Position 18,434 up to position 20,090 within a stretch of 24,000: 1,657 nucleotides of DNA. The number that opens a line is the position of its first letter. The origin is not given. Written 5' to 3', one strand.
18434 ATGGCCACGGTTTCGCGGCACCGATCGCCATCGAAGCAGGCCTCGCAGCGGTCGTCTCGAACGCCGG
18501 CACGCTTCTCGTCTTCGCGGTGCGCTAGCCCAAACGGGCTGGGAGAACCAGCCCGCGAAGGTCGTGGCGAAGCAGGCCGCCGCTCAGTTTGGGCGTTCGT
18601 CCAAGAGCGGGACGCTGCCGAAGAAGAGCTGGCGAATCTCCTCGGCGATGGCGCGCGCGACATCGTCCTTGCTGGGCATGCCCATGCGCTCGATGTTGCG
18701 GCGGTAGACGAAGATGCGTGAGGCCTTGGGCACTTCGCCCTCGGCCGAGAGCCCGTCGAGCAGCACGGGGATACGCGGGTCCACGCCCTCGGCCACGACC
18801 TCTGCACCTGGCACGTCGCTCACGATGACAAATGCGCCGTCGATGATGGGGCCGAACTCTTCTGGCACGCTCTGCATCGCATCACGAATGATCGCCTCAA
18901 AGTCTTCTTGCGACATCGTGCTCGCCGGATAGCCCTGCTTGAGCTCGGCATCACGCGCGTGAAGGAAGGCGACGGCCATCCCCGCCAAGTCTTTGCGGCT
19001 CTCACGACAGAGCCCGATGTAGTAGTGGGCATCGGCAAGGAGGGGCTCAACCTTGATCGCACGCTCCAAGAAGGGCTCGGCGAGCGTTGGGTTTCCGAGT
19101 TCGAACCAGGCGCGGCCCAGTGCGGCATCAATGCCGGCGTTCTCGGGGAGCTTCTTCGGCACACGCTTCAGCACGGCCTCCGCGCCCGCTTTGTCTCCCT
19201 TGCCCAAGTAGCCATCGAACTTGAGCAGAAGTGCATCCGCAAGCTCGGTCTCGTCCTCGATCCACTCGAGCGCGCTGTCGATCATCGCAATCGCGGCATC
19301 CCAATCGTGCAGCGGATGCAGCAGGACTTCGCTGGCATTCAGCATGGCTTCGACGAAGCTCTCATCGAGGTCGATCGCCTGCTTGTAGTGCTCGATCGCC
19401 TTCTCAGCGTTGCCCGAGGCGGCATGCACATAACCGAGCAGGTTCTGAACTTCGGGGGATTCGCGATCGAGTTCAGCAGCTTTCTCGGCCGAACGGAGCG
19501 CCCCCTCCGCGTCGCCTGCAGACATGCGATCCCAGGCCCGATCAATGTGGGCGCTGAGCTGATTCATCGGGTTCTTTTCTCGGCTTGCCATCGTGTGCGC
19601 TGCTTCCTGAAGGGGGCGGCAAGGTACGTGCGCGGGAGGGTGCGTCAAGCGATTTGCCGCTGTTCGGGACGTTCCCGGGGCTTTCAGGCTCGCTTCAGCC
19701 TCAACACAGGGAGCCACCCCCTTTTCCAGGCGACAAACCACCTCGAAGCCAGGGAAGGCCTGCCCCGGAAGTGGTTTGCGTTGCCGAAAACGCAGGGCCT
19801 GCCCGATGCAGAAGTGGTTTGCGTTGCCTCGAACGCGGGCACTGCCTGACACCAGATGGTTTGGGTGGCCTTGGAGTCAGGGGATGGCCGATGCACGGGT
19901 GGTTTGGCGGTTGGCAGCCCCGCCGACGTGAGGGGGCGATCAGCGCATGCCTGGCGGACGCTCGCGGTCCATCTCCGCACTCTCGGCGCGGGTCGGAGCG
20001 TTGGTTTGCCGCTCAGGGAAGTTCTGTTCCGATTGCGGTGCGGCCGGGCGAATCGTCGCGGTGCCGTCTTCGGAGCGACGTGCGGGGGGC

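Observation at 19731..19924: Second ~42-bp-phased array sharing the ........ core, in the same genomic context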

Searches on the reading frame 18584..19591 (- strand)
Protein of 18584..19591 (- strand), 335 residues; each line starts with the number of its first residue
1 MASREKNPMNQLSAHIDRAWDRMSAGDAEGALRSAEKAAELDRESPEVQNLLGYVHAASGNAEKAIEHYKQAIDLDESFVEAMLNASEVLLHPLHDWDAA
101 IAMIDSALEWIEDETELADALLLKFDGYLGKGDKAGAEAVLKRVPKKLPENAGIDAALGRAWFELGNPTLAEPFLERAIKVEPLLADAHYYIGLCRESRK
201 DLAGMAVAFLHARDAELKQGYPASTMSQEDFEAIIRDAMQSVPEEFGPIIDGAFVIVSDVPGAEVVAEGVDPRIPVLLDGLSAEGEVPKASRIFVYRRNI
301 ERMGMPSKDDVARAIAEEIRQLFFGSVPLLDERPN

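Call 10: search_protein_families(library=pfam, proteins=[window:18584-19591:-], max_evalue=0.01)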
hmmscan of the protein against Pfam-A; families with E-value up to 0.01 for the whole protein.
window:18584-19591:- (335 aa): 16 families
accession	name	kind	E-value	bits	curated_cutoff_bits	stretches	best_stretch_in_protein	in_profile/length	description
PF07719.23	TPR_2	-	5.8e-15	54.5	27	1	46-77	1-32/34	Tetratricopeptide repeat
PF13432.12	TPR_16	-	7.1e-15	55.6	32.7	3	17-76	2-61/65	Tetratricopeptide repeat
PF14559.12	TPR_19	-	6.9e-14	52.4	25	3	57-120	2-64/68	Tetratricopeptide repeat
PF00515.34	TPR_1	-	1e-13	50.9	27.8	1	47-79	2-34/34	Tetratricopeptide repeat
PF13414.12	TPR_11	-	4.7e-13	49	26.8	2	58-85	6-33/42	TPR repeat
PF13181.12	TPR_8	-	1.7e-10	40.6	25.7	1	47-78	2-33/34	Tetratricopeptide repeat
PF13428.12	TPR_14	-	1.8e-10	40.8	23.5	1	46-86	1-41/44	Tetratricopeptide repeat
PF13424.12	TPR_12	-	5.8e-09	36.5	30.1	1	25-77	16-76/77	Tetratricopeptide repeat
PF13431.12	TPR_17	-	2e-07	31.2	24.4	0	36-67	3-34/34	Tetratricopeptide repeat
PF23914.1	TPR_CcmH_CycH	-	2.9e-06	27.6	42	0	51-151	55-154/158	Cytochrome c-type biogenesis protein H TPR domain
PF07721.20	TPR_4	-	8.7e-06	26.3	27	0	156-177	5-26/26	Tetratricopeptide repeat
PF13174.12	TPR_6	-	8.8e-06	26.5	26.3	0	52-74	6-28/33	Tetratricopeptide repeat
PF12895.13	ANAPC3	-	5.8e-05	23.7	27.2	1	30-105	7-80/82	Anaphase-promoting complex, cyclosome, subunit 3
PF13176.12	TPR_7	-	0.00016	22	27.9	0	51-77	4-32/36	Tetratricopeptide repeat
PF25063.1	ARM_TT21_C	-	0.0047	17.3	35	0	103-201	40-144/209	Tetratricopeptide repeat protein 21 C-terminal ARM domain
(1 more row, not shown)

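Call 11: find_encoding_contigs(protein=window:18584-19591:-, flank=10000, max_places=6)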
Protein window:18584-19591:- (335 aa): 6 contigs read that carry it; 6 places shown.
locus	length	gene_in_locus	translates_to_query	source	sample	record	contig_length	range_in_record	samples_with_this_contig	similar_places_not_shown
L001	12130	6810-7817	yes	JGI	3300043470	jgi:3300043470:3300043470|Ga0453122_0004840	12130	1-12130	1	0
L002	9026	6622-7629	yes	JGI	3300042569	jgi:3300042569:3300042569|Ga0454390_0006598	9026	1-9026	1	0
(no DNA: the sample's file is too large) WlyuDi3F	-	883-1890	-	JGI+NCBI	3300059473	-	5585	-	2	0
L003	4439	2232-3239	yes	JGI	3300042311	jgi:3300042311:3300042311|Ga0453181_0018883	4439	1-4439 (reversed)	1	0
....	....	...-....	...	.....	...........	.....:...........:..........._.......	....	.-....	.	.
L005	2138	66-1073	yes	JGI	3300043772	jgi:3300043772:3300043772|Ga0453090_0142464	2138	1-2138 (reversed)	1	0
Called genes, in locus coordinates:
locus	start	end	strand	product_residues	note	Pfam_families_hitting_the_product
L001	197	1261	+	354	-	-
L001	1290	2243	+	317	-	PF20030:bpMoxR, PF00158:Sigma54_activat (weak), PF00004:AAA, PF07726:AAA_3, PF07728:AAA_5, PF17863:AAA_lid_2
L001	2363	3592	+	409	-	PF01882:DUF58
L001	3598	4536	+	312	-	-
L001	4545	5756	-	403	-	-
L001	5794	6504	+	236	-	-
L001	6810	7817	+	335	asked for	PF13424:TPR_12 (faint), PF07721:TPR_4 (faint), PF13174:TPR_6 (faint), PF13428:TPR_14 (faint), PF13432:TPR_16 (weak), PF23914:TPR_CcmH_CycH (faint), PF00515:TPR_1 (weak), PF07719:TPR_2 (weak), +4 more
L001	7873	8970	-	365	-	PF13570:Beta-prop_ACSF4, PF13360:PQQ_2, PF01011:PQQ (faint), PF25293:Beta-prop_EMC1_N (weak), PF13570:Beta-prop_ACSF4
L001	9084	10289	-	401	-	PF09976:TPR_21, PF13174:TPR_6 (faint)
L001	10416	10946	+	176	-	PF13505:OMP_b-brl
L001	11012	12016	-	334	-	-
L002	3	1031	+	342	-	?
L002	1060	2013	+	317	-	PF20030:bpMoxR, PF00158:Sigma54_activat (weak), PF00004:AAA, PF07726:AAA_3, PF07728:AAA_5, PF17863:AAA_lid_2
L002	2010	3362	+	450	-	PF01882:DUF58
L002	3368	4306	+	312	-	-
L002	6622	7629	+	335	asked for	PF13424:TPR_12 (faint), PF07721:TPR_4 (faint), PF13174:TPR_6 (faint), PF13428:TPR_14 (faint), PF13432:TPR_16 (weak), PF23914:TPR_CcmH_CycH (faint), PF00515:TPR_1 (weak), PF07719:TPR_2 (weak), +4 more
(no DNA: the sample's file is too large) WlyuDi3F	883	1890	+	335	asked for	PF13424:TPR_12 (faint), PF07721:TPR_4 (faint), PF13174:TPR_6 (faint), PF13428:TPR_14 (faint), PF13432:TPR_16 (weak), PF23914:TPR_CcmH_CycH (faint), PF00515:TPR_1 (weak), PF07719:TPR_2 (weak), +4 more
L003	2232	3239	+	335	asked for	PF13424:TPR_12 (faint), PF07721:TPR_4 (faint), PF13174:TPR_6 (faint), PF13428:TPR_14 (faint), PF13432:TPR_16 (weak), PF23914:TPR_CcmH_CycH (faint), PF00515:TPR_1 (weak), PF07719:TPR_2 (weak), +4 more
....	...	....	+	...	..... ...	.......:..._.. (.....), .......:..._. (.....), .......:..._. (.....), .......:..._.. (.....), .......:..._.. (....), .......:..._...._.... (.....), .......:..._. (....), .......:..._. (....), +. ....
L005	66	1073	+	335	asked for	PF13424:TPR_12 (faint), PF07721:TPR_4 (faint), PF13174:TPR_6 (faint), PF13428:TPR_14 (faint), PF13432:TPR_16 (weak), PF23914:TPR_CcmH_CycH (faint), PF00515:TPR_1 (weak), PF07719:TPR_2 (weak), +4 more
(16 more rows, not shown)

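Call 17: find_homologous_proteins(query=window:18584-19591:-, max_evalue=1e-20)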
Query window:18584-19591:- (335 aa): 698 proteins with E <= 1e-20 among 8000 candidates; the best 120 are listed.
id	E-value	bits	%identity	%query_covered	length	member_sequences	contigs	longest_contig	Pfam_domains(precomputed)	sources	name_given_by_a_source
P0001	5.5e-215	731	100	100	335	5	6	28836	PF13431.13,PF23914.2,PF13414.13,PF13428.13,PF07721.21,PF14559.13,PF00515.35,PF13424.13,PF13432.13,PF13181.13,PF07719.24,PF13174.13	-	-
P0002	1.2e-197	674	90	100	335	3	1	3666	PF13431.13,PF23914.2,PF13414.13,PF13176.13,PF13428.13,PF14559.13,PF00515.35,PF12895.14,PF13424.13,PF13432.13,PF13181.13,PF07719.24,PF13174.13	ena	-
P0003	3.5e-195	666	90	100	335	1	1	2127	PF14559.13,PF13431.13,PF13414.13,PF00515.35,PF13424.13,PF13432.13,PF13428.13,PF13181.13,PF07719.24,PF13174.13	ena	-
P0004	7.5e-142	491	71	97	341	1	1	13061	PF14559.13,PF13431.13,PF13414.13,PF00515.35,PF13424.13,PF13432.13,PF13428.13,PF13181.13,PF07719.24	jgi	-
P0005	1.9e-141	490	71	96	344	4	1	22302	PF13431.13,PF13414.13,PF13176.13,PF13428.13,PF07721.21,PF14559.13,PF00515.35,PF12895.14,PF13424.13,PF13432.13,PF13181.13,PF07719.24,PF13174.13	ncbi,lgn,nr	ncbi:MAG: tetratricopeptide repeat protein [Deltaproteobacteria bacterium]|nr:tetratricopeptide repe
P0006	1.4e-139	483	67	100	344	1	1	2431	PF14559.13,PF13431.13,PF13414.13,PF00515.35,PF12895.14,PF13424.13,PF13432.13,PF13428.13,PF13181.13,PF07719.24,PF13174.13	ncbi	-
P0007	2.2e-139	483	69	96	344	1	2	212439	PF13431.13,PF23914.2,PF13414.13,PF13176.13,PF13428.13,PF07721.21,PF14559.13,PF00515.35,PF12895.14,PF13424.13,PF13432.13,PF13181.13,PF07719.24,PF13174.13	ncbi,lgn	-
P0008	2.0e-138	480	71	96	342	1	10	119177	PF14559.13,PF13431.13,PF13414.13,PF00515.35,PF12895.14,PF13424.13,PF13176.13,PF13432.13,PF13428.13,PF13181.13,PF07719.24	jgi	jgi:tetratricopeptide (TPR) repeat protein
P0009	2.3e-138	479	71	96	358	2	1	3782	PF14559.13,PF13431.13,PF13414.13,PF00515.35,PF12895.14,PF13424.13,PF13176.13,PF13432.13,PF13428.13,PF13181.13,PF07719.24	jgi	jgi:tetratricopeptide (TPR) repeat protein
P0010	5.3e-138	478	70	96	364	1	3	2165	PF13431.13,PF13414.13,PF13176.13,PF13428.13,PF13374.13,PF07721.21,PF14559.13,PF00515.35,PF12895.14,PF13424.13,PF13432.13,PF13181.13,PF07719.24,PF13174.13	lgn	-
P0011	5.5e-138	478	71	96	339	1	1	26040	PF13431.13,PF13414.13,PF13176.13,PF13428.13,PF07721.21,PF14559.13,PF00515.35,PF12895.14,PF13424.13,PF13432.13,PF13181.13,PF07719.24,PF13174.13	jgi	jgi:tetratricopeptide (TPR) repeat protein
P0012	6.4e-138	478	69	96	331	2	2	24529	PF13431.13,PF13414.13,PF13176.13,PF13428.13,PF13374.13,PF07721.21,PF14559.13,PF00515.35,PF12895.14,PF13424.13,PF13432.13,PF13181.13,PF07719.24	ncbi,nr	ncbi:MAG: tetratricopeptide repeat protein [Sandaracinaceae bacterium]|nr:tetratricopeptide repeat p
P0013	1.3e-137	477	70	96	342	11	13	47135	PF14559.13,PF13431.13,PF13414.13,PF00515.35,PF12895.14,PF13424.13,PF13432.13,PF13428.13,PF13181.13,PF07719.24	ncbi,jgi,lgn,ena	jgi:tetratricopeptide (TPR) repeat protein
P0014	4.0e-137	475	70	96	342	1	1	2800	PF14559.13,PF13431.13,PF13414.13,PF00515.35,PF12895.14,PF13424.13,PF13176.13,PF13432.13,PF13428.13,PF13181.13,PF07719.24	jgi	jgi:tetratricopeptide (TPR) repeat protein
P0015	4.9e-137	475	70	96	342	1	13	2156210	PF14559.13,PF13431.13,PF13414.13,PF00515.35,PF12895.14,PF13424.13,PF13176.13,PF13432.13,PF13428.13,PF13181.13,PF07719.24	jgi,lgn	jgi:tetratricopeptide (TPR) repeat protein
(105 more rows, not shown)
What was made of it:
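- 18584..19591 (-): TPR-repeat protein gene (335 aa), downstream of the array. calls 10, 11, 17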

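Call 18: find_encoding_contigs(protein=P0002, flank=10000, max_places=3)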
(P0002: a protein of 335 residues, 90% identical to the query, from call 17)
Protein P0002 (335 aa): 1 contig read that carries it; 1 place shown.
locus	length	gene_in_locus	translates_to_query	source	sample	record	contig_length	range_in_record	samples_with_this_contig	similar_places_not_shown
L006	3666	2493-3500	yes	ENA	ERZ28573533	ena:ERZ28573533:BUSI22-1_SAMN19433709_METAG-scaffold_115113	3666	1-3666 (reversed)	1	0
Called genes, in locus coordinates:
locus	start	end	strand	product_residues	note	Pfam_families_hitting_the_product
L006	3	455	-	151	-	?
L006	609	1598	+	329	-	-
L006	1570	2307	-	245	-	PF03411:Peptidase_M74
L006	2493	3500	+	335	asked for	PF13424:TPR_12 (faint), PF00515:TPR_1 (faint), PF07719:TPR_2 (faint), PF13174:TPR_6 (faint), PF13428:TPR_14 (faint), PF13432:TPR_16 (weak), PF23914:TPR_CcmH_CycH (faint), PF12895:ANAPC3 (faint), +5 more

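Call 19: find_encoding_contigs(protein=P0003, flank=10000, max_places=3)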
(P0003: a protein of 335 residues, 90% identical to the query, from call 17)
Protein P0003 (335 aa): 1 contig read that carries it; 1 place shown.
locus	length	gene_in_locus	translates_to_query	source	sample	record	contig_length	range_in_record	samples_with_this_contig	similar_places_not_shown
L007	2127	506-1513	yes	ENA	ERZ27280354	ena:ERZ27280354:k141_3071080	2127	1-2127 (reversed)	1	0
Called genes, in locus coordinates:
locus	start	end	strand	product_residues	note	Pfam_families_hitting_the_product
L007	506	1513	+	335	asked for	PF13424:TPR_12 (faint), PF00515:TPR_1 (faint), PF13174:TPR_6 (faint), PF13428:TPR_14 (faint), PF13432:TPR_16 (weak), PF13181:TPR_8 (faint), PF07719:TPR_2 (weak), PF13432:TPR_16 (weak), +3 more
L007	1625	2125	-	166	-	?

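Call 20: find_encoding_contigs(protein=P0015, flank=10000, max_places=3)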
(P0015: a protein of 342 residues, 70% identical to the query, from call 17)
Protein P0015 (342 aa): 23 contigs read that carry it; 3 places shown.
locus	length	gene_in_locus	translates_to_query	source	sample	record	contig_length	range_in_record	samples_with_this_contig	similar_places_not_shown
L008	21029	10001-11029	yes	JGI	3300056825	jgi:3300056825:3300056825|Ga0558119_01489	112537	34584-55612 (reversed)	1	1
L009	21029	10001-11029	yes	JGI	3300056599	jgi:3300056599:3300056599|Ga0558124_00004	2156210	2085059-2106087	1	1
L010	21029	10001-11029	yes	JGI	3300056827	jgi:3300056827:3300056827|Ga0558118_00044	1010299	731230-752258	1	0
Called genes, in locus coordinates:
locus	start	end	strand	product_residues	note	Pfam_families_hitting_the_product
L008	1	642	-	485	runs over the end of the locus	PF13230:GATase_4 (weak), PF13522:GATase_6, PF13537:GATase_7, PF00156:Pribosyltran (weak)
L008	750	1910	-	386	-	PF13795:HupE_UreJ_2, PF04955:HupE_UreJ (weak)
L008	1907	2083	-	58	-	-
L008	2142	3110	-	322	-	-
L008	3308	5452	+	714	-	PF00069:Pkinase, PF07714:PK_Tyr_Ser-Thr, PF03109:ABC1 (faint)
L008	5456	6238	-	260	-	PF00849:PseudoU_synth_2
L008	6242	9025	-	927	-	PF01326:PPDK_N, PF27448:Rph_4th, PF00391:PEP-utilizers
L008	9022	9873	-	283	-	PF03411:Peptidase_M74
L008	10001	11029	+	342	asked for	PF13424:TPR_12 (faint), PF00515:TPR_1 (faint), PF07719:TPR_2 (faint), PF13181:TPR_8 (faint), PF13414:TPR_11 (faint), PF13428:TPR_14 (faint), PF13432:TPR_16, PF13432:TPR_16 (weak), +4 more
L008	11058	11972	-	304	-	-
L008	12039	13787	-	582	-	PF01979:Amidohydro_1, PF07969:Amidohydro_3 (weak)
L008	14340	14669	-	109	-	PF00216:Bac_DNA_binding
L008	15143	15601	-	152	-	PF02130:YbeY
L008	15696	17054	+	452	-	PF00289:Biotin_carb_N, PF02786:CPSase_L_D2, PF02785:Biotin_carb_C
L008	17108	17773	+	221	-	-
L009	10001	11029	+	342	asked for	PF13424:TPR_12 (faint), PF00515:TPR_1 (faint), PF07719:TPR_2 (faint), PF13181:TPR_8 (faint), PF13414:TPR_11 (faint), PF13428:TPR_14 (faint), PF13432:TPR_16, PF13432:TPR_16 (weak), +4 more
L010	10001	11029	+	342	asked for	PF13424:TPR_12 (faint), PF00515:TPR_1 (faint), PF07719:TPR_2 (faint), PF13181:TPR_8 (faint), PF13414:TPR_11 (faint), PF13428:TPR_14 (faint), PF13432:TPR_16, PF13432:TPR_16 (weak), +4 more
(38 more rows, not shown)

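Call 73: search_protein_families(library=ncbifam, proteins=[window:18584-19591:-], max_evalue=0.01)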
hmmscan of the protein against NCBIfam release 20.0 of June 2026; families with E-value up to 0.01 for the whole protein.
window:18584-19591:- (335 aa): 17 families
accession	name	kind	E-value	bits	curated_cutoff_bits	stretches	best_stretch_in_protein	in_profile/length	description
TIGR02917.1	PEP_TPR_lipo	equivalog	6.4e-13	47.5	312.2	2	21-88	440-507/899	XrtA/PEP-CTERM system TPR-repeat protein PrsT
TIGR02521.1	type_IV_pilW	equivalog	8e-12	45.2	154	1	3-110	22-128/234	type IV pilus biogenesis/stability protein PilW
NF040959.1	MamA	equivalog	4e-11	42.7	200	2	17-127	42-151/204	magnetosome protein MamA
NF033762.1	social_mot_Tgl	equivalog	2.7e-09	36.7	225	1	14-196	33-214/252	social motility TPR repeat lipoprotein Tgl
NF008757.0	PRK11788.1-5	equivalog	1.9e-06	27.3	363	1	7-151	173-315/388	lipopolysaccharide assembly protein LapB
NF047558.1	TPR_END_plus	domain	5.9e-06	26.1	32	1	55-86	8-39/56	TPR end-of-group domain-containing protein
NF008753.0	PRK11788.1-1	equivalog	1.1e-05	24.7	395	1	15-107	183-275/389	lipopolysaccharide assembly protein LapB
TIGR02552.1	LcrH_SycD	equivalog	3.4e-05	23.6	104.8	1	52-117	58-122/136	SycD/LcrH family type III secretion system chaperone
NF033920.0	C39_PA2778_fam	equivalog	0.00015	21.2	150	0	16-109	160-252/255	PA2778 family cysteine peptidase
NF002725.1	PRK02603.1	equivalog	0.00017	21.6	143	1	26-92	49-117/173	photosystem I assembly protein Ycf3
NF033758.1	gliding_GltE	equivalog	0.0003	19.9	225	1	36-90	212-266/411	adventurous gliding motility TPR repeat lipoprotein GltE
NF008520.0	PRK11447.1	equivalog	0.00032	18.6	858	0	112-177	631-696/1157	cellulose synthase complex outer membrane protein BcsC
TIGR03939.1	PGA_TPR_OMP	equivalog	0.00076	17.8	366.65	0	25-116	133-223/800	poly-beta-1,6 N-acetyl-D-glucosamine export porin PgaA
TIGR00540.1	TPR_hemY_coli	hypoth_equivalog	0.00081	18.3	142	0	5-69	145-209/385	heme biosynthesis-associated TPR protein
NF008391.2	PRK11189.1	equivalog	0.0013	18.2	250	0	36-86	89-139/297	lipoprotein NlpI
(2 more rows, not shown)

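Call 75: find_encoding_contigs(protein=P0013, flank=10000, max_places=10)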
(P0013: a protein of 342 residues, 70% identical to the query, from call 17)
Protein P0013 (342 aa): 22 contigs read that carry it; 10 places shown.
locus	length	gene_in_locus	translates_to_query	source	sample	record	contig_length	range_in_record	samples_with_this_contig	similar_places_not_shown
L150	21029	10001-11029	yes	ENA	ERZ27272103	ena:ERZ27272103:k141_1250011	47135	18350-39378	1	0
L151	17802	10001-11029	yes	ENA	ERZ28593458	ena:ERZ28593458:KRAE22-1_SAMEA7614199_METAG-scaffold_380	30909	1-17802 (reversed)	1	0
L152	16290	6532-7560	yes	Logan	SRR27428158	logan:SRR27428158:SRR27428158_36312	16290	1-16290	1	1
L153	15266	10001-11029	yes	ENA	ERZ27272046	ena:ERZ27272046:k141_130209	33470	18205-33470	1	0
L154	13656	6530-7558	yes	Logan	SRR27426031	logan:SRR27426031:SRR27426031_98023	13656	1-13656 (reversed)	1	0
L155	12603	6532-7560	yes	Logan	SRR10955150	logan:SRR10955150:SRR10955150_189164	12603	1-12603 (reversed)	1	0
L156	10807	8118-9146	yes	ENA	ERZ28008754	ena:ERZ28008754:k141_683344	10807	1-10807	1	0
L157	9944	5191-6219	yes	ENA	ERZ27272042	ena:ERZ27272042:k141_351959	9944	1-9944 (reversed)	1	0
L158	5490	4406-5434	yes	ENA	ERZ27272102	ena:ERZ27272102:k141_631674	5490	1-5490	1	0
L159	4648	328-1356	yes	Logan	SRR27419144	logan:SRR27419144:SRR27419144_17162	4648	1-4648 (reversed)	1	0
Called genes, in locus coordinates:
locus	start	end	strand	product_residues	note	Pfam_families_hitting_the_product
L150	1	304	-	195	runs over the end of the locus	PF05198:IF3_N, PF00707:IF3_C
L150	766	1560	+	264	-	PF01975:SurE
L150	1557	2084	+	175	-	PF00156:Pribosyltran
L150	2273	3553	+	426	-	PF03952:Enolase_N, PF00113:Enolase_C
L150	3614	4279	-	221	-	-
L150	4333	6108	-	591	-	PF00289:Biotin_carb_N, PF02786:CPSase_L_D2, PF02785:Biotin_carb_C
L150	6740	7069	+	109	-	PF00216:Bac_DNA_binding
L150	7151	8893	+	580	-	PF01979:Amidohydro_1, PF07969:Amidohydro_3 (weak)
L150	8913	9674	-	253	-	PF03411:Peptidase_M74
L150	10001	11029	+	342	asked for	PF13424:TPR_12 (faint), PF00515:TPR_1 (faint), PF07719:TPR_2 (faint), PF13428:TPR_14 (faint), PF13432:TPR_16 (weak), PF14559:TPR_19 (faint), PF12895:ANAPC3 (faint), PF13414:TPR_11 (weak), +2 more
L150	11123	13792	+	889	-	PF01326:PPDK_N, PF27448:Rph_4th, PF00391:PEP-utilizers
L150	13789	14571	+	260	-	PF00849:PseudoU_synth_2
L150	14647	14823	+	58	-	-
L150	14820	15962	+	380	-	PF13795:HupE_UreJ_2, PF04955:HupE_UreJ (weak)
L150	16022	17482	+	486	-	PF13230:GATase_4 (weak), PF13522:GATase_6, PF13537:GATase_7, PF00156:Pribosyltran (faint)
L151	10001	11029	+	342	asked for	PF13424:TPR_12 (faint), PF00515:TPR_1 (faint), PF07719:TPR_2 (faint), PF13428:TPR_14 (faint), PF13432:TPR_16 (weak), PF14559:TPR_19 (faint), PF12895:ANAPC3 (faint), PF13414:TPR_11 (weak), +2 more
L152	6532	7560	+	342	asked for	PF13424:TPR_12 (faint), PF00515:TPR_1 (faint), PF07719:TPR_2 (faint), PF13428:TPR_14 (faint), PF13432:TPR_16 (weak), PF14559:TPR_19 (faint), PF12895:ANAPC3 (faint), PF13414:TPR_11 (weak), +2 more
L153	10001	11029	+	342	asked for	PF13424:TPR_12 (faint), PF00515:TPR_1 (faint), PF07719:TPR_2 (faint), PF13428:TPR_14 (faint), PF13432:TPR_16 (weak), PF14559:TPR_19 (faint), PF12895:ANAPC3 (faint), PF13414:TPR_11 (weak), +2 more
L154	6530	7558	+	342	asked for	PF13424:TPR_12 (faint), PF00515:TPR_1 (faint), PF07719:TPR_2 (faint), PF13428:TPR_14 (faint), PF13432:TPR_16 (weak), PF14559:TPR_19 (faint), PF12895:ANAPC3 (faint), PF13414:TPR_11 (weak), +2 more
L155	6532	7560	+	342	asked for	PF13424:TPR_12 (faint), PF00515:TPR_1 (faint), PF07719:TPR_2 (faint), PF13428:TPR_14 (faint), PF13432:TPR_16 (weak), PF14559:TPR_19 (faint), PF12895:ANAPC3 (faint), PF13414:TPR_11 (weak), +2 more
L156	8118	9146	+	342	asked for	PF13424:TPR_12 (faint), PF00515:TPR_1 (faint), PF07719:TPR_2 (faint), PF13428:TPR_14 (faint), PF13432:TPR_16 (weak), PF14559:TPR_19 (faint), PF12895:ANAPC3 (faint), PF13414:TPR_11 (weak), +2 more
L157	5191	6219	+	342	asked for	PF13424:TPR_12 (faint), PF00515:TPR_1 (faint), PF07719:TPR_2 (faint), PF13428:TPR_14 (faint), PF13432:TPR_16 (weak), PF14559:TPR_19 (faint), PF12895:ANAPC3 (faint), PF13414:TPR_11 (weak), +2 more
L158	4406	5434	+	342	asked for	PF13424:TPR_12 (faint), PF00515:TPR_1 (faint), PF07719:TPR_2 (faint), PF13428:TPR_14 (faint), PF13432:TPR_16 (weak), PF14559:TPR_19 (faint), PF12895:ANAPC3 (faint), PF13414:TPR_11 (weak), +2 more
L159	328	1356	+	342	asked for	PF13424:TPR_12 (faint), PF00515:TPR_1 (faint), PF07719:TPR_2 (faint), PF13428:TPR_14 (faint), PF13432:TPR_16 (weak), PF14559:TPR_19 (faint), PF12895:ANAPC3 (faint), PF13414:TPR_11 (weak), +2 more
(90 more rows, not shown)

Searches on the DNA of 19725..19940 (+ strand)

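Call 86: search_dna_similar(query=window:19725-19940:+, collection=plasmids, mode=distant, max_evalue=0.01, max_rows=10)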
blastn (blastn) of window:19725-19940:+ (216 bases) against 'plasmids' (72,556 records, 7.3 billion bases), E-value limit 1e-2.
No match.

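Call 87: search_dna_similar(query=window:19725-19940:+, collection=phages, mode=distant, max_evalue=0.01, max_rows=10)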
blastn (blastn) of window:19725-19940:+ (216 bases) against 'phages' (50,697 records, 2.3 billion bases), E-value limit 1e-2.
No match.
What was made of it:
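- Tried and rejected: There is no blastn match in plasmids or phages (calls 86, 87).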
